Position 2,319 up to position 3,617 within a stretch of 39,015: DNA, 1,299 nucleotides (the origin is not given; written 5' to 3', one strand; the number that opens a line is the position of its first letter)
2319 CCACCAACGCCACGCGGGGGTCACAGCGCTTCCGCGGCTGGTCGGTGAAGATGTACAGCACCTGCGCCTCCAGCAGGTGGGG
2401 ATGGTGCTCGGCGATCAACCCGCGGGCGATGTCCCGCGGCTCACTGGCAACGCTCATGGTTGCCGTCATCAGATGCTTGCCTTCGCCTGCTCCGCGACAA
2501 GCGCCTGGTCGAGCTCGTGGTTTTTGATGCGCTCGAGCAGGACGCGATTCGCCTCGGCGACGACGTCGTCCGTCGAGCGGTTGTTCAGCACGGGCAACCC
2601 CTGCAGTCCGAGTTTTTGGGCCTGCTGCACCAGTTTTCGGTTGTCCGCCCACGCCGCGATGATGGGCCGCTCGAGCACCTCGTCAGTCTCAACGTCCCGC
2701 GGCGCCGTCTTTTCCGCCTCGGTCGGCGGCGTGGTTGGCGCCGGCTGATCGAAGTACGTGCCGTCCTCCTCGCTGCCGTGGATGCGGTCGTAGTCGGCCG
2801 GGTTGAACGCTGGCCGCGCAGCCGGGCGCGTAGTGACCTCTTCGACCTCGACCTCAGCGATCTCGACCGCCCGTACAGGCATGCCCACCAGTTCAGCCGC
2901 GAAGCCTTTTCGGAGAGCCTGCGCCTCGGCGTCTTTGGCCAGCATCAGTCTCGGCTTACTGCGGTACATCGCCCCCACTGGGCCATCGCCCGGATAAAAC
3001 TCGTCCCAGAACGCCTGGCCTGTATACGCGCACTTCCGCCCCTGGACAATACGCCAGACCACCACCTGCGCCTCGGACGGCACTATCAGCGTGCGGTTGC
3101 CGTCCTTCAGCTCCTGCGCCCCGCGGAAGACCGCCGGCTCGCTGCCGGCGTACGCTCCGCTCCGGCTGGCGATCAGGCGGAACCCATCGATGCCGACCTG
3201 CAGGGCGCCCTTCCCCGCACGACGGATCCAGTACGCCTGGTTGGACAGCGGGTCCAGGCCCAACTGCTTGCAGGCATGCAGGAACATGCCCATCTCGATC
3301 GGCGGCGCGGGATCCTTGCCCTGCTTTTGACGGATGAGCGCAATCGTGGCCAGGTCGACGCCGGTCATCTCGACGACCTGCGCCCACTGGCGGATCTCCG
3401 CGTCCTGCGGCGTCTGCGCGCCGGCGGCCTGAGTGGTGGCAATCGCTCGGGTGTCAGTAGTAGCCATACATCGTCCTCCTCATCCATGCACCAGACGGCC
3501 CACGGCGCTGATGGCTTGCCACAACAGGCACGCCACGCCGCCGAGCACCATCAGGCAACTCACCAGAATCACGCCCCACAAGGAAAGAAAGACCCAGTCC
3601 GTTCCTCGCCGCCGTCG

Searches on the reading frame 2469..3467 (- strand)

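Call 56: search_protein_families(library=pfam, proteins=[window:2469-3467:-], max_evalue=0.01)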
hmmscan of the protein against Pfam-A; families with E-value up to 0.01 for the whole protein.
window:2469-3467:- (332 aa): 1 family
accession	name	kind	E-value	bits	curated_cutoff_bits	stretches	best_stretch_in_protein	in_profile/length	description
PF03837.19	RecT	-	1.4e-15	57.8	24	1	42-196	8-181/198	RecT family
